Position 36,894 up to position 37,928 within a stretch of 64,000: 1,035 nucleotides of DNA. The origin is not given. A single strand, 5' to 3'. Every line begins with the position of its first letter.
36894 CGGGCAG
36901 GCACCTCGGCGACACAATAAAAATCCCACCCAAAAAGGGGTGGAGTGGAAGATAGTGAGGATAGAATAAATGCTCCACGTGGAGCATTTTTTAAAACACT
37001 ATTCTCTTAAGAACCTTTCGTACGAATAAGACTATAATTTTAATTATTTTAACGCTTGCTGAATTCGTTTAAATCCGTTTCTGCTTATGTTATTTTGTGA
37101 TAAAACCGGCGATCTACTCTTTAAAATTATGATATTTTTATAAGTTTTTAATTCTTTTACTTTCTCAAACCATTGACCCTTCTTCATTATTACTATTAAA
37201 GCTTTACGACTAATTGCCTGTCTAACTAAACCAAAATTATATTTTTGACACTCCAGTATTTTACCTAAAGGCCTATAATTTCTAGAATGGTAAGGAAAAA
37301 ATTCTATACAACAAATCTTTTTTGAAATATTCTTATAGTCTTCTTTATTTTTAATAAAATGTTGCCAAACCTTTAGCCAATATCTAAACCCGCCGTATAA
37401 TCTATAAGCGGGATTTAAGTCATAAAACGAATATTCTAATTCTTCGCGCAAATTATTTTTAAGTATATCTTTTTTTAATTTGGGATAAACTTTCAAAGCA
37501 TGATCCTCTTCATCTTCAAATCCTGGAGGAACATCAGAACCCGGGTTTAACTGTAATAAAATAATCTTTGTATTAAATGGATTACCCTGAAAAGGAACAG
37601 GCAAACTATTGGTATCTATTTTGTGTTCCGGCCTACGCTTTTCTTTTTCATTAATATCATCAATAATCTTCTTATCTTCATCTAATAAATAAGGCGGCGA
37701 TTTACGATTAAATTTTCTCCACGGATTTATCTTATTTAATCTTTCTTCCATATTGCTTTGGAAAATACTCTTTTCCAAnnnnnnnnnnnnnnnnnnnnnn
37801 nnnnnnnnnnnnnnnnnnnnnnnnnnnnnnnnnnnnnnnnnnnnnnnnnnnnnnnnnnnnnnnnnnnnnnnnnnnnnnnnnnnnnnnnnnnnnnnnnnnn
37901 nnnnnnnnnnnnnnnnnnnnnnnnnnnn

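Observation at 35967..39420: AT-rich mosaic island inserted into the greA 3' end: IR-flanked zinc-ribbon NUDIX, two overlapping orphan genes and a RhuM/Fic protein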

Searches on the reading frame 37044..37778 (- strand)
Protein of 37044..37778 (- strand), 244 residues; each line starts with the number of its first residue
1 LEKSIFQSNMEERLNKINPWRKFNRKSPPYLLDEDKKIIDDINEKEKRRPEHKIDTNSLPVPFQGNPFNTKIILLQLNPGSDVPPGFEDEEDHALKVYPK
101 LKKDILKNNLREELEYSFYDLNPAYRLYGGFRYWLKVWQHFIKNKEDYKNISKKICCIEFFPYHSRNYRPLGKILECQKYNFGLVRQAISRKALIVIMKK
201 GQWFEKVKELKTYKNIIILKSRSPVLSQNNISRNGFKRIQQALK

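Call 4: search_protein_families(library=pfam, proteins=[window:37044-37778:-], max_evalue=0.1)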
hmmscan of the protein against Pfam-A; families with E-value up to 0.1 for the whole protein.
window:37044-37778:- (244 aa): 1 family
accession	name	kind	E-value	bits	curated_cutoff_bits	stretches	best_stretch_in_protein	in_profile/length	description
PF07788.17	PDDEXK_10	-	0.06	13.7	21.2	0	186-218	20-52/74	PD-(D/E)XK nuclease superfamily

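Call 5: search_protein_families(library=padloc, proteins=[window:37044-37778:-], max_evalue=0.1)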
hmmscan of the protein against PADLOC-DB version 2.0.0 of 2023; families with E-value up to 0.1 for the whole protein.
window:37044-37778:- (244 aa): 0 families

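Call 10: search_protein_families(library=ncbifam, proteins=[window:37044-37778:-], max_evalue=1)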
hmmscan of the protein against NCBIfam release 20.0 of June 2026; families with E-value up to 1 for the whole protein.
window:37044-37778:- (244 aa): 1 family
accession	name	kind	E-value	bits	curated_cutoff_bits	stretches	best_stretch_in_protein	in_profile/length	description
NF047634.1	antiviral_Brig1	equivalog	4.4e-07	29.6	230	1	51-168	40-152/254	anti-phage DNA glycosylase Brig1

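Call 11: search_protein_families(library=phrogs, proteins=[window:37044-37778:-], max_evalue=1)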
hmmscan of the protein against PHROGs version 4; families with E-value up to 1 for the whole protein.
window:37044-37778:- (244 aa): 0 families

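Call 13: find_homologous_proteins(query=window:37044-37751:-, max_evalue=0.001)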
Query window:37044-37751:- (235 aa): 27 proteins with E <= 0.001 among 448 candidates.
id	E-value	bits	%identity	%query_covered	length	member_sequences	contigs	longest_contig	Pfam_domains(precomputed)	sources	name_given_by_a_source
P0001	1.9e-155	533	100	100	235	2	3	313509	-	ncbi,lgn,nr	ncbi:hypothetical protein HYT45_01520 [Candidatus Uhrbacteria bacterium]|nr:hypothetical protein [Ca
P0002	4.0e-112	391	74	100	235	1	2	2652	-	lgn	-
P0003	7.5e-112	390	75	97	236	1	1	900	-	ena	-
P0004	2.3e-111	389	73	100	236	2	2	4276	-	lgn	-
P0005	1.8e-109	383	75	97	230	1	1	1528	-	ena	-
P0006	1.2e-103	364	73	97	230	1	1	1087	-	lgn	-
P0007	1.3e-68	249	54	97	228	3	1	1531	-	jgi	-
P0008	5.7e-67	244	54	97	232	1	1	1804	-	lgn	-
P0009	1.0e-65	239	54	93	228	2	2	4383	-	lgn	-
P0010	1.2e-63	233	53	92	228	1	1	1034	-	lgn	-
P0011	7.6e-60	220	51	97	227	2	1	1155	-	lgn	-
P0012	3.0e-57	212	51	97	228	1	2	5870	-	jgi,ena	-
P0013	4.3e-57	211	49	97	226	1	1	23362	-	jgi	jgi:hypothetical protein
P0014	8.2e-56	207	43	98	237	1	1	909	-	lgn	-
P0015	3.7e-55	205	49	96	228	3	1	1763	-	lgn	-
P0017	5.6e-51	191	46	97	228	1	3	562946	-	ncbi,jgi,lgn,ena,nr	ncbi:MAG TPA: hypothetical protein P5230_00485 [Candidatus Magasanikbacteria bacterium]|nr:hypotheti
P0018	9.9e-51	190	49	82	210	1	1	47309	-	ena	-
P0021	1.3e-39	154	40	82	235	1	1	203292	-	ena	-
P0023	5.3e-29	119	35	94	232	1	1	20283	-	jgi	jgi:hypothetical protein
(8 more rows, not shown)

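Call 16: find_encoding_contigs(protein=P0017, flank=6000, max_places=3)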
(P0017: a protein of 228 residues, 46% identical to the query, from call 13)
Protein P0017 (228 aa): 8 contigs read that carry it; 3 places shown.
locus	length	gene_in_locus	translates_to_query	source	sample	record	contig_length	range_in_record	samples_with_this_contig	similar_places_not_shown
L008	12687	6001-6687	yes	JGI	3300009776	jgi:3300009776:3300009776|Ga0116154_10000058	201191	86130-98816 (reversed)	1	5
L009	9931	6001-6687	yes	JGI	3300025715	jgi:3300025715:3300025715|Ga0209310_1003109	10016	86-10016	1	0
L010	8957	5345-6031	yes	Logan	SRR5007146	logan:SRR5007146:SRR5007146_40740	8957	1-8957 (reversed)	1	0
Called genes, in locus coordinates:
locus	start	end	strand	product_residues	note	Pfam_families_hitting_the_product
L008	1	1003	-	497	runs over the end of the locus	PF00772:DnaB, PF13481:AAA_25, PF03796:DnaB_C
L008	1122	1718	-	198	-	PF01066:CDP-OH_P_transf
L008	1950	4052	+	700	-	-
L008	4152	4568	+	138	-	PF02452:PemK_toxin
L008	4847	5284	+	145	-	PF00583:Acetyltransf_1, PF13673:Acetyltransf_10, PF13508:Acetyltransf_7, PF08445:FR47 (weak)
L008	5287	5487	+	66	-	PF20095:DUF6485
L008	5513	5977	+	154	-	PF22522:DUF6998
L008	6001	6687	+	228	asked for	-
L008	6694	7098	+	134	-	PF11969:DcpS_C, PF01230:HIT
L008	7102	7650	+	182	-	PF00293:NUDIX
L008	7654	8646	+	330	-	PF01464:SLT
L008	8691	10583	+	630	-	PF02534:T4SS-DNA_transf (weak), PF01935:DUF87 (weak), PF10412:TrwB_AAD_bind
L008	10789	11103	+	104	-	PF23477:zf_Tbcl_2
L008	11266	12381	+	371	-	PF03054:tRNA_Me_trans, PF20259:tRNA_Me_trans_M, PF20258:tRNA_Me_trans_C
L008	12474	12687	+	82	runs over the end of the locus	PF26604:CBU_0592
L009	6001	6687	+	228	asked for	-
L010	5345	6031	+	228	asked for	-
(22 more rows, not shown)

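Call 17: find_encoding_contigs(protein=P0021, flank=6000, max_places=3)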
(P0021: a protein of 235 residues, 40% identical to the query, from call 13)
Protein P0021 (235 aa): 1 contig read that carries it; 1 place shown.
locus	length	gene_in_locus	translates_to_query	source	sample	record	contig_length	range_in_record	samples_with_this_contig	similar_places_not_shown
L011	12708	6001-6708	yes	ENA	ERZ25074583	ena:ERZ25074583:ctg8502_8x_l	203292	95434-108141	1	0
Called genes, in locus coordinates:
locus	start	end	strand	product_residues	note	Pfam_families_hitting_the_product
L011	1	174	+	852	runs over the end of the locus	PF04851:ResIII, PF00270:DEAD, PF02562:PhoH (faint), PF19778:RE_endonuc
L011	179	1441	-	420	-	PF00589:Phage_integrase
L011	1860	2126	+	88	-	-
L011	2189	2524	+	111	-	-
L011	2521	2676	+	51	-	-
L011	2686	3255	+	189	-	-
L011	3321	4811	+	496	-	PF04471:Mrr_cat, PF22722:NA-iREase1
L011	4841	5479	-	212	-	-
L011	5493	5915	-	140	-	-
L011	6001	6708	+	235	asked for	-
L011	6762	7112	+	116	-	-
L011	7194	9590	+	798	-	PF01935:DUF87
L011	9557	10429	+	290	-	-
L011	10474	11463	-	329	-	PF04607:RelA_SpoT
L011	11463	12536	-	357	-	PF04245:NA37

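Call 18: find_encoding_contigs(protein=P0013, flank=6000, max_places=3)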
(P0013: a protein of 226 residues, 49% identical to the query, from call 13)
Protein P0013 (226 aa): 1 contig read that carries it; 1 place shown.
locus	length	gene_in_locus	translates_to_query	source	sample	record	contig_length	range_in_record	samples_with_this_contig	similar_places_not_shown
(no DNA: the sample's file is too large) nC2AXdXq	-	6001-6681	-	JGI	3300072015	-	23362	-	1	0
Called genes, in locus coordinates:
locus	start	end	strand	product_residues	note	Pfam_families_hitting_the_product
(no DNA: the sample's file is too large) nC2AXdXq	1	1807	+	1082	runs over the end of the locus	PF02384:N6_Mtase (faint), PF20473:MmeI_Mtase, PF07669:Eco57I, PF12950:TaqI_C (weak)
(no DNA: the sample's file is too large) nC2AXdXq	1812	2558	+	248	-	PF12705:PDDEXK_1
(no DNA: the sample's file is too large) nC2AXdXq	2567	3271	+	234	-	-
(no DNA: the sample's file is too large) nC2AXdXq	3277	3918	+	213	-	PF10544:T5orf172, PF13455:MUG113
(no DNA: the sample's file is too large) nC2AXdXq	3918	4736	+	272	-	PF02086:MethyltransfD12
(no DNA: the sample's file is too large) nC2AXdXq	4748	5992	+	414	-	PF22515:DUF6996, PF22518:DUF6997, PF23871:DUF7226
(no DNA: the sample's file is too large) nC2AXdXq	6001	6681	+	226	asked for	-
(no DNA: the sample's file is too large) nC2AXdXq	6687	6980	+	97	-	-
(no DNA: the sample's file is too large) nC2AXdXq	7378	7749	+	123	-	-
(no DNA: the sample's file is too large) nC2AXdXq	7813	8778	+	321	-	PF00072:Response_reg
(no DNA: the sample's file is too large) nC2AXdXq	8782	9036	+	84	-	-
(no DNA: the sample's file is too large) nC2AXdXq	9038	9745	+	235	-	PF01580:FtsK_SpoIIIE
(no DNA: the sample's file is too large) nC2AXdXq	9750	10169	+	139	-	PF09397:FtsK_gamma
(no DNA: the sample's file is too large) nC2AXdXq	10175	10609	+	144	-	-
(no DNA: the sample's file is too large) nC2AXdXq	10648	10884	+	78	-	-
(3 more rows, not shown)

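Call 23: search_solved_structures(query=A1, max_evalue=10, show_alignments=2)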
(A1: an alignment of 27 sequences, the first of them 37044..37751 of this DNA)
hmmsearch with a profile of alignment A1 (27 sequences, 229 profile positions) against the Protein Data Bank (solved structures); distinct sequences matched with E-value up to 10: 3.
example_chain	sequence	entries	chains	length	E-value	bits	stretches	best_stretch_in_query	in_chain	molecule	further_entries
3mil_A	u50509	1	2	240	0.14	14.9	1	86-153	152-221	Isoamyl acetate-hydrolyzing esterase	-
6dlm_B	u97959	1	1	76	0.7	12.7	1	154-207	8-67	DHD127_B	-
8trx_A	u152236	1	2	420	0.76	12.6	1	88-131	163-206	CE15 glucuronoyl esterase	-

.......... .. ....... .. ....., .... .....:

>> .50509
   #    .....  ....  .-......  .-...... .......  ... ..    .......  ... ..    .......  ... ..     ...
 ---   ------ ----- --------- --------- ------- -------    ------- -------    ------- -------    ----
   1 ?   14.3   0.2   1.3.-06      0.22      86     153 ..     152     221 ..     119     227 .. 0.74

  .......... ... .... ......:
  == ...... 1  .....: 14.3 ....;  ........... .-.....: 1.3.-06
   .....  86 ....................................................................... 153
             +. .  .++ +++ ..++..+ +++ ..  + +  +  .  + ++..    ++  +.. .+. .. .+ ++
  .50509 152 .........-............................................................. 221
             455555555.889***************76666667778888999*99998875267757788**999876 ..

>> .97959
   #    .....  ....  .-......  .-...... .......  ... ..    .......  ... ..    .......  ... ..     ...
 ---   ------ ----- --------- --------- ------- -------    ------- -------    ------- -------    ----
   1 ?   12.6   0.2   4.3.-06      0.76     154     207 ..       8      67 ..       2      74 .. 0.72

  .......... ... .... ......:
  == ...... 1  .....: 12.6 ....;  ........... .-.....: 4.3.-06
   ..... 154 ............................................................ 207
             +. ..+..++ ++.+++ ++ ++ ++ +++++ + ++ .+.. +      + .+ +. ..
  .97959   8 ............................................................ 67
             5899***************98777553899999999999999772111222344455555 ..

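Call 33: predict_structure(alignment_id=A1)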
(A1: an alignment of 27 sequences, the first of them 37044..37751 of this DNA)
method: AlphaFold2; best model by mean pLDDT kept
length: 235 residues; sequences in the alignment: 27
mean_pLDDT: 92.9   pTM: 0.91
mean pLDDT of the five models: 92.9, 91.4, 91.2, 91.1, 90.5
residues with pLDDT >= 90: 182; 70-90: 53; 50-70: 0; < 50: 0
segments of 3 or more residues with pLDDT < 50: none
pLDDT, mean of each block of 10 residues (from residue 1): 90 91 94 87 91 96 94 84 87 95 95 94 96 97 98 90 90 98 95 90 96 92 93 96
secondary structure, 60 per line:
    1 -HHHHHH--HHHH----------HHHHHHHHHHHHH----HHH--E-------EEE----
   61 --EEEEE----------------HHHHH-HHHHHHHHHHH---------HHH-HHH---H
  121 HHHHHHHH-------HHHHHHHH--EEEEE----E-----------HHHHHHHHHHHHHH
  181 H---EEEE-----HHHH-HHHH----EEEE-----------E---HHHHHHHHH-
elements in order: H2-7 H10-13 H24-36 E54-56 E63-67 H84-88 H90-100 H120-128 H136-143 E146-150 H167-181 E185-188 H194-197 H199-202 E207-210 H226-234

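Call 52: search_protein_families(library=pfam, proteins=[L008:5513-5977:+, L008:6694-7098:+, L008:7102-7650:+, L011:6762-7112:+, L011:5493-5915:-, L011:4841-5479:-], max_evalue=0.01)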
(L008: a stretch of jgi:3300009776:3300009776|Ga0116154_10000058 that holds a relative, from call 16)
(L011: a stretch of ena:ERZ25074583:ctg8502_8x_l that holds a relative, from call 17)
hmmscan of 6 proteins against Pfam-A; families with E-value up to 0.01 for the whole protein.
L008:5513-5977:+ (154 aa): 1 family
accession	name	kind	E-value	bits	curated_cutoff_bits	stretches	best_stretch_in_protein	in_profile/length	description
PF22522.2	DUF6998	-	8.4e-28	97.4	27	1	12-144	1-128/136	Family of unknown function (DUF6998)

L008:6694-7098:+ (134 aa): 2 families
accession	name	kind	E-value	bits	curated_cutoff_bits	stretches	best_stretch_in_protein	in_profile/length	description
PF01230.28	HIT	-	1e-30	106.7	21.5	1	12-107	2-97/98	HIT domain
PF11969.13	DcpS_C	-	5.7e-16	59.4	24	1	4-107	2-105/114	Scavenger mRNA decapping enzyme C-term binding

L008:7102-7650:+ (182 aa): 1 family
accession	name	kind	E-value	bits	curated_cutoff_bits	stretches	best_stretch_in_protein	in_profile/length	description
PF00293.34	NUDIX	-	3.9e-13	50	21.1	1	43-157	5-122/134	NUDIX domain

L011:6762-7112:+ (116 aa): 0 families

L011:5493-5915:- (140 aa): 0 families

L011:4841-5479:- (212 aa): 0 families

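Call 53: find_encoding_contigs(protein=P0004, flank=5000, max_places=3)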
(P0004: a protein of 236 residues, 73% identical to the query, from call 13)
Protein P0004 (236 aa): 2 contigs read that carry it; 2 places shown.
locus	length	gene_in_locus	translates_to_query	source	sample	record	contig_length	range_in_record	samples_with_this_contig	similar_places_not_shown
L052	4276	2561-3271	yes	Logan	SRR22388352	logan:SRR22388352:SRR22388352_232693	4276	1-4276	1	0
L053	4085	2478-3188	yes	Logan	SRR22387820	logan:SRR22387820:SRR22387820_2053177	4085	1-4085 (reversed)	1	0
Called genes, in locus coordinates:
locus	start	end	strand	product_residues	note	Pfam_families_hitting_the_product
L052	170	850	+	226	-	PF00005:ABC_tran, PF13304:AAA_21 (faint)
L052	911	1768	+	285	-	PF18075:FtsX_ECD, PF02687:FtsX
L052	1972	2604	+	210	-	PF27257:HI_0787_N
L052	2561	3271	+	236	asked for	-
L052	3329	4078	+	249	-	-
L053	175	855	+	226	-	PF00005:ABC_tran, PF13304:AAA_21 (faint)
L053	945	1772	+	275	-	PF18075:FtsX_ECD, PF02687:FtsX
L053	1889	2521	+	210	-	PF27257:HI_0787_N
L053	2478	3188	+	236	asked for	-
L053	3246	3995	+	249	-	-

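Call 54: find_encoding_contigs(protein=P0018, flank=6000, max_places=2)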
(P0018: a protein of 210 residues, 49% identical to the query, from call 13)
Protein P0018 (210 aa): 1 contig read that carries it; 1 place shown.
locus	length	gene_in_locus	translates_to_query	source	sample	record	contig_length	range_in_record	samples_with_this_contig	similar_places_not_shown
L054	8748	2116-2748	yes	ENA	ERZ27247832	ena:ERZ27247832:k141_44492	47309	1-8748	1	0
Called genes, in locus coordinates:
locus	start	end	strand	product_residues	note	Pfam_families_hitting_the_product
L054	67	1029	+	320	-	PF13489:Methyltransf_23, PF01209:Ubie_methyltran, PF06325:PrmA (weak), PF13847:Methyltransf_31, PF08241:Methyltransf_11, PF08242:Methyltransf_12, PF13649:Methyltransf_25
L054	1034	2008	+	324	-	PF08241:Methyltransf_11, PF13649:Methyltransf_25 (weak), PF13847:Methyltransf_31 (weak)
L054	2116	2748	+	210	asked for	-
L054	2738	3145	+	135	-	PF24709:DUF7670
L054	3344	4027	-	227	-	PF00696:AA_kinase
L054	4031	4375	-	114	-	PF04020:Phage_holin_4_2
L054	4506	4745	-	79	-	PF02609:Exonuc_VII_S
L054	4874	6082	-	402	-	PF13742:tRNA_anti_2, PF01336:tRNA_anti-codon (weak), PF02601:Exonuc_VII_L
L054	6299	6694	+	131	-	-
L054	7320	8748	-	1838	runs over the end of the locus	-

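Call 55: find_encoding_contigs(protein=P0023, flank=6000, max_places=2)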
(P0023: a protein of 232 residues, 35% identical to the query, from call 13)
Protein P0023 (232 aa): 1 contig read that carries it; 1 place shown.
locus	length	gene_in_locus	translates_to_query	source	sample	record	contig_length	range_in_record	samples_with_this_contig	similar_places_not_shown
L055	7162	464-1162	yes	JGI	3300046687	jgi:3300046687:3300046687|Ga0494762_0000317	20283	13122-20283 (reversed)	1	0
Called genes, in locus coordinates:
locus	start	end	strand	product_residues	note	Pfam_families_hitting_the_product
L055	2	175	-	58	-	?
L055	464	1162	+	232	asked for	-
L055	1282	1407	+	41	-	-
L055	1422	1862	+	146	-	PF02381:MraZ (weak)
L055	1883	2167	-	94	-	-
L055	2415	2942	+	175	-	-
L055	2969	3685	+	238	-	-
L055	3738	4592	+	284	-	-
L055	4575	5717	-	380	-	PF00145:DNA_methylase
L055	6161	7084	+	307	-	PF10672:Methyltrans_SAM (weak)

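Call 81: search_protein_representatives(alignment_id=A1)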
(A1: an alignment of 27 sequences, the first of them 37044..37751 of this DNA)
Query: 27 sequences, 229 profile positions. Proteins with E-value up to 0.001 (for the whole library): 3032; up to 1e-10: 2142; up to 1e-30: 704. The best 150 are listed.
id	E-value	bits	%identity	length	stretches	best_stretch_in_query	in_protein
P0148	4.3e-76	271.9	-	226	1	1-227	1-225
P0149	1.0e-75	270.7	-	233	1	1-228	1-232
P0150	1.2e-71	257.4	-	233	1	2-226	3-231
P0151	4.7e-71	255.4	-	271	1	1-227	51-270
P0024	6.6e-71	254.9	-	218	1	1-228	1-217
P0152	1.4e-70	253.9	-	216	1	1-227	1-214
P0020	9.9e-69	247.8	-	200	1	40-228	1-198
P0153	1.1e-68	247.7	-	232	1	1-224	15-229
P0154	1.3e-68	247.4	-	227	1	1-228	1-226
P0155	2.9e-68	246.3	-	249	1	2-227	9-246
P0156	3.7e-67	242.7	-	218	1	1-228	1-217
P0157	6.4e-67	241.9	-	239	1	1-228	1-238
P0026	1.1e-66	241.2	-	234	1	1-228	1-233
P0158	1.1e-65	237.9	-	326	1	1-227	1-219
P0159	1.8e-64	233.9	-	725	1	2-228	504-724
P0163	1.7e-63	230.7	-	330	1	2-228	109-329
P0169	2.8e-61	223.4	-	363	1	1-228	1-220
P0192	8.2e-58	212.1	-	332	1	2-227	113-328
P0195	1.1e-57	211.7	-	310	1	2-227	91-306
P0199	1.9e-57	210.9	-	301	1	2-228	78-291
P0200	2.4e-57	210.6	-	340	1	1-227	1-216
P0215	4.7e-56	206.3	-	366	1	2-227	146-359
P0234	1.6e-54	201.3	-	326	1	4-228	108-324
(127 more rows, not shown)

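Call 82: search_protein_families(library=pfam, proteins=[P0159, P0169, P0163, P0215, P0200, P0158, P0192, P0195, P0234, P0199], max_evalue=0.001)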
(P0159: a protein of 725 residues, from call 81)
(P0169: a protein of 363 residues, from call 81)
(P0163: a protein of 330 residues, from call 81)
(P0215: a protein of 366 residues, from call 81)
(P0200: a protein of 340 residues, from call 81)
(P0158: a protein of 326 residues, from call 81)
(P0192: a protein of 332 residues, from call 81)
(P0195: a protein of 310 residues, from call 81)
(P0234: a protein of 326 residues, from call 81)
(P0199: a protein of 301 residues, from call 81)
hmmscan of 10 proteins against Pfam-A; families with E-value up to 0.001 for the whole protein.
P0159 (725 aa): 0 families

P0169 (363 aa): 0 families

P0163 (330 aa): 0 families

P0215 (366 aa): 1 family
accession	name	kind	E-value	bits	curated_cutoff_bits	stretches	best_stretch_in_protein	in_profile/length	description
PF20118.4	DUF6508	-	3.7e-29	101.7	23.6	1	8-134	2-127/129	Family of unknown function (DUF6508)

P0200 (340 aa): 0 families

P0158 (326 aa): 0 families

P0192 (332 aa): 0 families

P0195 (310 aa): 0 families

P0234 (326 aa): 0 families

P0199 (301 aa): 0 families

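Call 85: search_dna_similar(query=window:37044-37751:-, collection=plasmids, mode=protein, max_evalue=0.001, max_rows=15)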
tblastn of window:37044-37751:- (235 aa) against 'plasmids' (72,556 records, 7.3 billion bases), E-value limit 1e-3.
Records with a match: 7; places in all: 7; records where one place covers at least 80% of the query: 3.
Best place of each record, by identity: <60% 7.
By first word of the organism name: Variovorax 4; Streptomyces 3.
By predicted mobility (MOB-suite, as given by PLSDB): non-mobilizable 7.
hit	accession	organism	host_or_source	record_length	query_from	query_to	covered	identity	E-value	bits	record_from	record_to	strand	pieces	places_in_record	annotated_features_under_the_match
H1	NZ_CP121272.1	Streptomyces rochei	cell culture,soil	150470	8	235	97%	28.0%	5e-19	92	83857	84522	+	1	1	hypothetical protein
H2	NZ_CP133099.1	Streptomyces rochei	pure culture,soil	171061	8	235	97%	28.0%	5e-19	92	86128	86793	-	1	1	hypothetical protein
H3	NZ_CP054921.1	Streptomyces sp. NA03103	Single cell,marine sediment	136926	8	235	97%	25.3%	2e-16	85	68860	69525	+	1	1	hypothetical protein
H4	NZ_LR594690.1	Variovorax sp. WDL1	linuron-contaminated soil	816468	50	191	60%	22.8%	3e-4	49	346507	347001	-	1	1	hypothetical protein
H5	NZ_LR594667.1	Variovorax sp. SRS16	linuron-contaminated soil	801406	50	191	60%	22.8%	4e-4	49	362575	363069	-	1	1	hypothetical protein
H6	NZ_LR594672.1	Variovorax sp. PBL-E5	linuron-contaminated soil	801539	50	191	60%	22.8%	4e-4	49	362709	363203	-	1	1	hypothetical protein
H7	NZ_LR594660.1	Variovorax sp. PBL-H6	linuron-contaminated soil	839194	50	191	60%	22.8%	4e-4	49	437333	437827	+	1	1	hypothetical protein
